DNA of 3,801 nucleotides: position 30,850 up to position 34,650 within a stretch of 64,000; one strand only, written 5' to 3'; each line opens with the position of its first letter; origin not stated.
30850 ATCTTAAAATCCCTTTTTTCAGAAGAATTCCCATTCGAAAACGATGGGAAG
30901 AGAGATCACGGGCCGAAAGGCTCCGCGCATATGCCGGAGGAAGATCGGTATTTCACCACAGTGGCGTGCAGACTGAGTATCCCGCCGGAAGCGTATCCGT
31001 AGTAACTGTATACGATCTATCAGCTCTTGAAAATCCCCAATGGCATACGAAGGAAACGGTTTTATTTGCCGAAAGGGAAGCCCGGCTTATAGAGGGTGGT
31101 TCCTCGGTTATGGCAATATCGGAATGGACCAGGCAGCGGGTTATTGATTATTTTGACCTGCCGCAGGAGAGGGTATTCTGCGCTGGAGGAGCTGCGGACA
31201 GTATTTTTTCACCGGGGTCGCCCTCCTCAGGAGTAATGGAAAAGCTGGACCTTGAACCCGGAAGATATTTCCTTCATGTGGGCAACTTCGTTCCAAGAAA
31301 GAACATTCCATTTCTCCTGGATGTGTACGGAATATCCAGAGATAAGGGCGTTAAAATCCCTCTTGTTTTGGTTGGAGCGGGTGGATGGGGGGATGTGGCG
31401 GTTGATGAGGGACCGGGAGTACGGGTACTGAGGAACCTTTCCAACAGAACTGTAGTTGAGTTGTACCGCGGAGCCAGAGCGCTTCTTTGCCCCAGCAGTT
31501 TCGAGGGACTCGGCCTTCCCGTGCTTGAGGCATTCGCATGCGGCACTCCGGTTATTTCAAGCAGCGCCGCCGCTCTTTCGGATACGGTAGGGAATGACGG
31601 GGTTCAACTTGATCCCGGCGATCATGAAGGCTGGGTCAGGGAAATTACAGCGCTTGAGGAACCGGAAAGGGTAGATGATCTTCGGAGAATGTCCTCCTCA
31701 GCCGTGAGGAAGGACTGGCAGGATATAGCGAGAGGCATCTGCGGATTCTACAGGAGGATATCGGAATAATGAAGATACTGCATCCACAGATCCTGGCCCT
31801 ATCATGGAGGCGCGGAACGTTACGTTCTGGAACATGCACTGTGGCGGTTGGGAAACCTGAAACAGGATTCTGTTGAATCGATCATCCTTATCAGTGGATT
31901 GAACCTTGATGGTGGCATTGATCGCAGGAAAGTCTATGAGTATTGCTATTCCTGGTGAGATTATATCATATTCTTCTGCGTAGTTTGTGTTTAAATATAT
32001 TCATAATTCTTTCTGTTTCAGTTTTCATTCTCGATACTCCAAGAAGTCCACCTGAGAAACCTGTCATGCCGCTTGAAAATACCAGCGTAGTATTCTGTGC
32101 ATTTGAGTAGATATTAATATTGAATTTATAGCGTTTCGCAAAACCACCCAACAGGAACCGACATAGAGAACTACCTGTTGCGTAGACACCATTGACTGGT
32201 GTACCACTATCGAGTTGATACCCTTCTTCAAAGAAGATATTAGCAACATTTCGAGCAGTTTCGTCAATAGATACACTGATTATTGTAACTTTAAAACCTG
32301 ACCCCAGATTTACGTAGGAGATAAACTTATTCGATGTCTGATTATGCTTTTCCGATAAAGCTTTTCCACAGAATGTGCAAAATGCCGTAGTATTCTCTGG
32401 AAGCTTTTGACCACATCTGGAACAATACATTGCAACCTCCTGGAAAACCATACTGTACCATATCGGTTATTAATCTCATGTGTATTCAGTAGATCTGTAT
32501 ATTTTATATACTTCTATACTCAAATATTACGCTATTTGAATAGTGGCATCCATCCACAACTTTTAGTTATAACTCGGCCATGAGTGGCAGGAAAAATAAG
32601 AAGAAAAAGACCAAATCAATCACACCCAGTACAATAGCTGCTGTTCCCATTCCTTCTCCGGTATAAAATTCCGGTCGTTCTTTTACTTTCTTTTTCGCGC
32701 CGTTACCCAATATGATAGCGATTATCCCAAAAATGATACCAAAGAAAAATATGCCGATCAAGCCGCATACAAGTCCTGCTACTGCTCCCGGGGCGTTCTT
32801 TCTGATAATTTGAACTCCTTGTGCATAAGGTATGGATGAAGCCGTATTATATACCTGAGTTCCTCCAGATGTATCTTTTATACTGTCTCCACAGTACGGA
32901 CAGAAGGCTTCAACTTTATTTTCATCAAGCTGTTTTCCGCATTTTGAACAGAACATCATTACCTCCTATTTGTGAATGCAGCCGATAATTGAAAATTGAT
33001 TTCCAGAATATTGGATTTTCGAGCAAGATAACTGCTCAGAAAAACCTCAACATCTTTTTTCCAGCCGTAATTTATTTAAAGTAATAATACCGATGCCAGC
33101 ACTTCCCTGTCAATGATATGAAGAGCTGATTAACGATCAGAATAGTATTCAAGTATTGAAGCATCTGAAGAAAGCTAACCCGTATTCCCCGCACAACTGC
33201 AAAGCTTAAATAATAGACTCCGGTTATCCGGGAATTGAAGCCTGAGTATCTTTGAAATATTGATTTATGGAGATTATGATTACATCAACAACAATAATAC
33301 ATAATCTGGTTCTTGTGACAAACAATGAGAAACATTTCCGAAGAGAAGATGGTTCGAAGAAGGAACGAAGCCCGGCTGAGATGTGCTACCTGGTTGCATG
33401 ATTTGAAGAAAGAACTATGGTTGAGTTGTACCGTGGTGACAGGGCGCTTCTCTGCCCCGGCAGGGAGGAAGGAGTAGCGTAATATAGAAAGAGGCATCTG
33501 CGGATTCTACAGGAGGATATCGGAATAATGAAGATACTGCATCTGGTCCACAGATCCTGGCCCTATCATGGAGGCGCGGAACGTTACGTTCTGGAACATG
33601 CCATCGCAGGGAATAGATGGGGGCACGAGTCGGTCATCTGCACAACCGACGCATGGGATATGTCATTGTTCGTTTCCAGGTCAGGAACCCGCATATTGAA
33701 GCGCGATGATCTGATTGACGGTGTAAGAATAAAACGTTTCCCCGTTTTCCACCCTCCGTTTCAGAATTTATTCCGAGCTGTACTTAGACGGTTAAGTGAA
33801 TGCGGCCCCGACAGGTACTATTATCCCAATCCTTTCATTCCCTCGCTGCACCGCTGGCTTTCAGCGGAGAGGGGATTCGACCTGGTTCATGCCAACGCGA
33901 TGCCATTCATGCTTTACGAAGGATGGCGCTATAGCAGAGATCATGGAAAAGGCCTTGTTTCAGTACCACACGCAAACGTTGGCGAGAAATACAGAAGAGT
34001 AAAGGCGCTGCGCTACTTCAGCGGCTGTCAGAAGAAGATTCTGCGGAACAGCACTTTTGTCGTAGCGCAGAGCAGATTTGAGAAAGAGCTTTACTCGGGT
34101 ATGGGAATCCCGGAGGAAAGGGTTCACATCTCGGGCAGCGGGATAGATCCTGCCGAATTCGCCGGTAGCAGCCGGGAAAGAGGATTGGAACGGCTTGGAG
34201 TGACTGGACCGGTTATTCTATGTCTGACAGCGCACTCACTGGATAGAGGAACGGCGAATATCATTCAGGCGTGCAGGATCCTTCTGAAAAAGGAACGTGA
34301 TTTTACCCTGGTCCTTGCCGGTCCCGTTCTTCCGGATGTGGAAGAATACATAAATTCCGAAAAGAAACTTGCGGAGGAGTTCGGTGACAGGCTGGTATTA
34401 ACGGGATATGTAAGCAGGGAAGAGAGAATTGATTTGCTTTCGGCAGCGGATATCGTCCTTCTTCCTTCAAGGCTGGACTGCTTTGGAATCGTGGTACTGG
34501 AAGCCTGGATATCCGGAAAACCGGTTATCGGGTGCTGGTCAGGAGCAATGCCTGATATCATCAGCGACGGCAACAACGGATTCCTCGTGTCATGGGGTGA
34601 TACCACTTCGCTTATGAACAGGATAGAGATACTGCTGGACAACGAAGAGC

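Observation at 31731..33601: ~1.5-kb AT-rich, opposite-strand insertion bracketed by a duplicated GT4 gene junction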

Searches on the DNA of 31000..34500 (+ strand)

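Call 38: search_rna_families(source=window, start=31000, end=34500, threshold=evalue, max_evalue=1)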
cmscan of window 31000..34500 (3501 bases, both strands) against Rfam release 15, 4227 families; matches with E-value up to 1: 1.
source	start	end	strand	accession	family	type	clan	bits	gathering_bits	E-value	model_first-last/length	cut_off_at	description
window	33450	33474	+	RF03156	L31-Firmicutes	Cis-reg; leader;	CL00118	23.3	33.3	0.083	1-32/32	no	L31-Firmicutes ribosomal protein leader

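Call 61: search_dna_similar(query=window:31838-33410:+, collection=phages, mode=distant, max_evalue=0.001, max_rows=5)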
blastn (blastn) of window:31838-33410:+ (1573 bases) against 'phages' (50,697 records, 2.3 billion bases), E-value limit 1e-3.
No match.

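Call 62: search_dna_similar(query=window:31838-33410:+, collection=plasmids, mode=distant, max_evalue=0.001, max_rows=5)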
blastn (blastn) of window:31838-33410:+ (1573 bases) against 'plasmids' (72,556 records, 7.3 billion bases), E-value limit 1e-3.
No match.

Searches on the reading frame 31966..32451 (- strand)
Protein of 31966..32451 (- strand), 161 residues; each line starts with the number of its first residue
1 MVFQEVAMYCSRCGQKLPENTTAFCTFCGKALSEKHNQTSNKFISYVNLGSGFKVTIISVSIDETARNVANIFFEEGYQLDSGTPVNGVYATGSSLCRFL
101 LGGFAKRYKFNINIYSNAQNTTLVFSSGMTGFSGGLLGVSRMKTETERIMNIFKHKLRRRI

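Call 5: search_protein_families(library=pfam, proteins=[window:31966-32451:-], max_evalue=0.01)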
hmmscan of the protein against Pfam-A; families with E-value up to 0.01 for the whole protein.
window:31966-32451:- (161 aa): 5 families
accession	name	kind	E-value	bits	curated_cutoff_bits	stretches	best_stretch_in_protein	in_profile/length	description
PF13240.11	Zn_Ribbon_1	-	0.00017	21.7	25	1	9-32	1-23/23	zinc-ribbon domain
PF17032.10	Zn_ribbon_15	-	0.0036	18.5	28.9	1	5-36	35-66/73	zinc-ribbon family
PF17244.8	CDC24_OB3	-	0.0059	16.9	25.4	1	8-80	140-204/216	Cell division control protein 24, OB domain 3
PF12773.13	DZR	-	0.0064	17.1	27.3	0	7-36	12-38/45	Double zinc ribbon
PF18912.6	DZR_2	-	0.0071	16.6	27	0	8-35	22-49/56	Double zinc ribbon domain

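Call 11: find_encoding_contigs(protein=window:31966-32451:-, flank=10000, max_places=10)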
Protein window:31966-32451:- (161 aa): no gene with exactly this product is on record in the collection.

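Call 16: find_homologous_proteins(query=window:31966-32451:-, max_evalue=0.001)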
Query window:31966-32451:- (161 aa): 3 proteins with E <= 0.001 among 22 candidates.
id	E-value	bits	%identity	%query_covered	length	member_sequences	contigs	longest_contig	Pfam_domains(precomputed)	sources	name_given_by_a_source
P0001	8.1e-97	339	100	96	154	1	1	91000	-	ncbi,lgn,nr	ncbi:MAG: hypothetical protein GQ565_04245 [Candidatus Aegiribacteria sp.]|nr:hypothetical protein [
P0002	4.8e-71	256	72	96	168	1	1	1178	-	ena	-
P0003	3.2e-62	227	65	95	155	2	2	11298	-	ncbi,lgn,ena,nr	ncbi:MAG: hypothetical protein K8S15_01465 [Candidatus Aegiribacteria sp.]|nr:hypothetical protein [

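Call 19: find_encoding_contigs(protein=P0001, flank=10000, max_places=6)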
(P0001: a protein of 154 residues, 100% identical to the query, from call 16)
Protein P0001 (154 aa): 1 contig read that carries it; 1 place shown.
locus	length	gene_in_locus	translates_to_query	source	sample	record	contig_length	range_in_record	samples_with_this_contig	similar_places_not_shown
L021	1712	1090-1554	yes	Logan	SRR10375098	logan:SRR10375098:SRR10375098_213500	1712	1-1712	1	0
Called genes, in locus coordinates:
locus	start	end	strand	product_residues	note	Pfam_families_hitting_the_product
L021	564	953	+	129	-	PF13828:DUF4190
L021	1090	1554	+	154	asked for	-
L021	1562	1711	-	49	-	?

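Call 20: find_encoding_contigs(protein=P0003, flank=10000, max_places=6)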
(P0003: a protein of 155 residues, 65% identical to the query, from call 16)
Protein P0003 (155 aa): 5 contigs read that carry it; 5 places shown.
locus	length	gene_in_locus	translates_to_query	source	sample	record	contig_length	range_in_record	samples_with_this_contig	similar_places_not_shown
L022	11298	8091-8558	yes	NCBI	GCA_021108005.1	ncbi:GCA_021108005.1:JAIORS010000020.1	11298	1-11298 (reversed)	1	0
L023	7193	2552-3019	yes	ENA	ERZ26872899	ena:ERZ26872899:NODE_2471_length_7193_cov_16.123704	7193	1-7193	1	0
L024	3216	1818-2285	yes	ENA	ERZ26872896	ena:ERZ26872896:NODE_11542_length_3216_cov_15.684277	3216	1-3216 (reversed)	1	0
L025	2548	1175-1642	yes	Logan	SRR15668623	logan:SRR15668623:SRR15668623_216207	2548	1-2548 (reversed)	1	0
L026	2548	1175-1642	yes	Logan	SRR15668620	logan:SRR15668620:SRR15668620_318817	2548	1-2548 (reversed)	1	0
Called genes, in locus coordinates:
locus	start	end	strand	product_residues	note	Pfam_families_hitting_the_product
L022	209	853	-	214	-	-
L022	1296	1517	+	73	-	-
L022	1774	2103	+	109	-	PF04205:FMN_bind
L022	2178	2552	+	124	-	-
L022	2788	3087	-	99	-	-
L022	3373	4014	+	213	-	PF00664:ABC_membrane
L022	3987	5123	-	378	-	-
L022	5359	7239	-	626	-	PF18962:Por_Secre_tail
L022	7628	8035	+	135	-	PF13828:DUF4190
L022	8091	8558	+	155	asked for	-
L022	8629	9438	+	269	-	PF01209:Ubie_methyltran, PF13489:Methyltransf_23, PF13847:Methyltransf_31, PF08241:Methyltransf_11, PF08242:Methyltransf_12, PF13649:Methyltransf_25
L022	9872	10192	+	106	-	-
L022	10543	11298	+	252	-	?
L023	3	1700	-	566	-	?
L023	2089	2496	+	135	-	PF13828:DUF4190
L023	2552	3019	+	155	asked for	-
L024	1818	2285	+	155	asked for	-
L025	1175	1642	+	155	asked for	-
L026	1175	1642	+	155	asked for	-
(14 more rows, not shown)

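Call 31: search_protein_families(library=padloc, proteins=[window:31966-32451:-], max_evalue=0.1)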
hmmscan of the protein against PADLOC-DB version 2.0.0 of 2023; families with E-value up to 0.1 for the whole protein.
window:31966-32451:- (161 aa): 0 families

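Call 32: search_protein_families(library=phrogs, proteins=[window:31966-32451:-], max_evalue=0.1)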
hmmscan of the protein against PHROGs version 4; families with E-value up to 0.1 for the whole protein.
window:31966-32451:- (161 aa): 9 families
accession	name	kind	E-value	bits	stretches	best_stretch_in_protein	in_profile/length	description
phrog_2546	-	unknown function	0.00071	20.8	1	8-58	1-53/180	-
phrog_9700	-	unknown function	0.005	16.8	1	6-42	5-40/483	-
phrog_22274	-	unknown function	0.0075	17.9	1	8-65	12-72/81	-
phrog_4852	-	unknown function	0.0089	16.7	1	6-48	12-55/194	-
phrog_32168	-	unknown function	0.021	16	1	9-41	4-35/63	-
phrog_10714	-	unknown function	0.06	14.6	0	9-39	75-106/109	-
phrog_30820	-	unknown function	0.066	14.5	1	4-30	3-28/39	-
phrog_16989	-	moron, auxiliary metabolic gene and host takeover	0.078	14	0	8-32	7-30/122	membrane protein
phrog_33828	-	unknown function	0.082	13.9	0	23-38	42-57/58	-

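Call 33: search_protein_families(library=ncbifam, proteins=[window:31966-32451:-], max_evalue=0.1)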
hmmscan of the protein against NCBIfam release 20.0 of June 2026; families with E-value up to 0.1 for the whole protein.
window:31966-32451:- (161 aa): 2 families
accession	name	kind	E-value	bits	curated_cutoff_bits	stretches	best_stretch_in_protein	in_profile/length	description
NF003214.0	PRK04179.1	equivalog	0.047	13.6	71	0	8-36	18-46/62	50S ribosomal protein L37e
NF045510.1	4Cys_prefix_kin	domain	0.056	13.7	24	0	7-17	16-26/26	4-Cys prefix domain-containing protein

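Call 42: predict_structure(alignment_id=A1)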
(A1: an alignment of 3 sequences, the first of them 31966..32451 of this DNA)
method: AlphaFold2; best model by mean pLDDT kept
length: 161 residues; sequences in the alignment: 3
mean_pLDDT: 53.1   pTM: 0.44
mean pLDDT of the five models: 53.1, 51.0, 46.9, 34.9, 31.2
residues with pLDDT >= 90: 0; 70-90: 2; 50-70: 92; < 50: 67
segments of 3 or more residues with pLDDT < 50: 1-6, 20-25, 29-46, 82-105, 129-135
pLDDT, mean of each block of 10 residues (from residue 1): 44 55 47 35 46 63 64 63 40 43 52 61 61 47 65 65 46
secondary structure, 60 per line:
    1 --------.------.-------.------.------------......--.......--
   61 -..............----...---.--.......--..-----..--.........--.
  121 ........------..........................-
elements in order: E44-49 E52-58 H62-75 E80-82 E89-95 E109-117 E120-128 H135-160

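Call 70: search_protein_representatives(alignment_id=A1)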
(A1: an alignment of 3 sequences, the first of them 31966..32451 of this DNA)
Query: 3 sequences, 162 profile positions. Proteins with E-value up to 0.001 (for the whole library): 341; up to 1e-10: 165; up to 1e-30: 1. The best 150 are listed.
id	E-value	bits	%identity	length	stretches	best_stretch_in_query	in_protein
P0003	9.7e-91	318.0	-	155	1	8-162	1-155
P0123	5.4e-27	110.7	-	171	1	8-153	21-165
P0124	1.9e-26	108.9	-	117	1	53-153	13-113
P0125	5.1e-26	107.6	-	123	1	41-154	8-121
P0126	8.2e-26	106.9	-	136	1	43-157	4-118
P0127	1.1e-23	100.0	-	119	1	42-150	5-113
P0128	3.7e-23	98.3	-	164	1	8-155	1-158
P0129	8.2e-23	97.1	-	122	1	42-155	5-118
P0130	1.1e-22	96.8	-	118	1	59-155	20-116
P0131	3.8e-22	95.0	-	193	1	40-157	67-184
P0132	5.7e-22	94.4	-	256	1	5-149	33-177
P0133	7.8e-22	94.0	-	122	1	54-150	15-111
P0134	1.1e-21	93.5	-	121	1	41-150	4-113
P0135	2.4e-21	92.4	-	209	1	63-155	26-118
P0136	2.9e-21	92.1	-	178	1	64-154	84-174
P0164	1.9e-18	82.9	-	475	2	40-151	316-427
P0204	4.3e-16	75.3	-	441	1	52-150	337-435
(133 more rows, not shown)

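Call 71: search_protein_families(library=pfam, proteins=[P0123, P0124, P0125, P0126, P0127, P0129, P0131, P0132, P0164, P0204], max_evalue=0.01)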
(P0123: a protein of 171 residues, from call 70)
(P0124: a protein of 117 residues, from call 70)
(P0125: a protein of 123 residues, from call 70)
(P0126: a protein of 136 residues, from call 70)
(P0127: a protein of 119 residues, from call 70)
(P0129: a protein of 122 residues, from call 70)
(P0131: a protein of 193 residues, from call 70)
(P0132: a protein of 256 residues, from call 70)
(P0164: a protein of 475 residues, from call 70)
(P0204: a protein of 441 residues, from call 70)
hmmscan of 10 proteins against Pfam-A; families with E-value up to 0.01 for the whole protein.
P0123 (171 aa): 6 families
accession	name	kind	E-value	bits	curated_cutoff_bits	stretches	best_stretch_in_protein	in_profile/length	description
PF13240.11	Zn_Ribbon_1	-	9.6e-06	25.7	25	1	23-43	2-22/23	zinc-ribbon domain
PF12773.13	DZR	-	4.5e-05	24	27.3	1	23-44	1-22/45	Double zinc ribbon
PF18912.6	DZR_2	-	0.00045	20.4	27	1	18-45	19-47/56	Double zinc ribbon domain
PF13248.11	Zn_ribbon_3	-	0.0025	17.7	27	1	21-44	3-26/26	zinc-ribbon domain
PF14529.12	Exo_endo_phos_2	-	0.0044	17.3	27.4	1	4-80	19-94/117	Endonuclease-reverse transcriptase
PF24463.1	DUF7577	-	0.0048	16.9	28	1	22-42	4-24/27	Domain of unknown function (DUF7577)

P0124 (117 aa): 0 families

P0125 (123 aa): 0 families

P0126 (136 aa): 0 families

P0127 (119 aa): 0 families

P0129 (122 aa): 0 families

P0131 (193 aa): 0 families

P0132 (256 aa): 0 families

P0164 (475 aa): 12 families
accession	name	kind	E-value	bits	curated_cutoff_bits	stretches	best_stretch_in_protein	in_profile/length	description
PF13646.12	HEAT_2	-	5e-29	100.9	27.7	2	205-288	2-87/88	HEAT repeats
PF02985.28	HEAT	-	5.3e-17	60.7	23.5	1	237-261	3-28/31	HEAT repeat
PF03130.22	HEAT_PBS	-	1e-12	47.6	20.9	1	249-275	1-27/27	PBS lyase HEAT-like repeat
PF21581.3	SCD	-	1.2e-06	29.2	27.5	0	54-86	29-61/75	Stromalin conservative domain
PF00514.29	Arm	-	2e-06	28.1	20.6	0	232-260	11-39/41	Armadillo/beta-catenin-like repeat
PF12717.13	Cnd1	-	5.7e-06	26.9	26.4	1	233-298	21-92/162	non-SMC mitotic condensation complex subunit 1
PF13513.12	HEAT_EZ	-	2.2e-05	25.3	27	0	235-260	30-55/55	HEAT-like repeat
PF13240.11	Zn_Ribbon_1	-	0.00018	21.7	25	1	452-472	2-22/23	zinc-ribbon domain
PF12755.13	Vac14_Fab1_bd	-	0.0012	19.8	22.1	0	233-261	27-55/97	Vacuolar 14 Fab1-binding region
PF12773.13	DZR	-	0.0036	17.9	27.3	1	452-473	1-22/45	Double zinc ribbon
PF25767.1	ARM_TBCD_2nd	-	0.004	17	29.7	0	233-260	77-104/245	Tubulin-specific chaperone D-like, ARM repeats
PF17032.10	Zn_ribbon_15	-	0.0067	17.6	28.9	0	446-470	49-73/73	zinc-ribbon family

P0204 (441 aa): 1 family
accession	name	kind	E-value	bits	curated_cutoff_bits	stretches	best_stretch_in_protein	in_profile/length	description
PF13197.11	DUF4013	-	5.4e-23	82.1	26.9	1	53-217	3-166/168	Protein of unknown function (DUF4013)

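Call 74: search_solved_structures(query=A4, max_evalue=1, show_alignments=1)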
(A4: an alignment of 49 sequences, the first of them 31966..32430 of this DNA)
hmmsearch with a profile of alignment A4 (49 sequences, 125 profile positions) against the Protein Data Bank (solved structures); distinct sequences matched with E-value up to 1: 0.

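Call 75: search_protein_families(library=ncbifam, proteins=[P0124, P0125, P0127, P0129, P0123, P0128], max_evalue=0.01)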
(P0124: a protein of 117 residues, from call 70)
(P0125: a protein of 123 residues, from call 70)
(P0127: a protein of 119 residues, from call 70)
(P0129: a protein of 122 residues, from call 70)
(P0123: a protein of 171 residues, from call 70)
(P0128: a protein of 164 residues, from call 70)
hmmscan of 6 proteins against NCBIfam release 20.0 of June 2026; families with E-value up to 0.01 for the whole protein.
P0124 (117 aa): 0 families

P0125 (123 aa): 0 families

P0127 (119 aa): 0 families

P0129 (122 aa): 0 families

P0123 (171 aa): 3 families
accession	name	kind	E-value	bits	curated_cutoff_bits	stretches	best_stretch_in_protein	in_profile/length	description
NF003161.0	PRK04136.1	equivalog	0.0002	20.8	54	1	22-43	16-37/49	50S ribosomal protein L40e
NF011149.0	PRK14559.1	equivalog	0.00027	19.8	374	1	21-48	2-29/642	serine/threonine phosphatase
NF045510.1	4Cys_prefix_kin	domain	0.0013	18.9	24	1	24-42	5-24/26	4-Cys prefix domain-containing protein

P0128 (164 aa): 1 family
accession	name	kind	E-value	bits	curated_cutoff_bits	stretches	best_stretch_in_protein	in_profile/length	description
NF045510.1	4Cys_prefix_kin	domain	0.0071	16.6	24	0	12-23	14-25/26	4-Cys prefix domain-containing protein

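Call 77: predict_structure(alignment_id=A4)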
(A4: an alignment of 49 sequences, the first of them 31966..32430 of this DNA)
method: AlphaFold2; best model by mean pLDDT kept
length: 154 residues; sequences in the alignment: 49
mean_pLDDT: 86.4   pTM: 0.71
mean pLDDT of the five models: 86.4, 85.8, 84.7, 82.8, 82.1
residues with pLDDT >= 90: 88; 70-90: 47; 50-70: 19; < 50: 0
segments of 3 or more residues with pLDDT < 50: none
pLDDT, mean of each block of 10 residues (from residue 1): 85 77 67 72 94 94 95 96 87 81 96 95 74 93 93 74
secondary structure, 60 per line:
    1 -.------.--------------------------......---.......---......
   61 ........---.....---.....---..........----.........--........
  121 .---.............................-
elements in order: E36-41 E45-51 H55-68 E72-76 E80-84 H88-97 E102-110 E113-121 H125-153
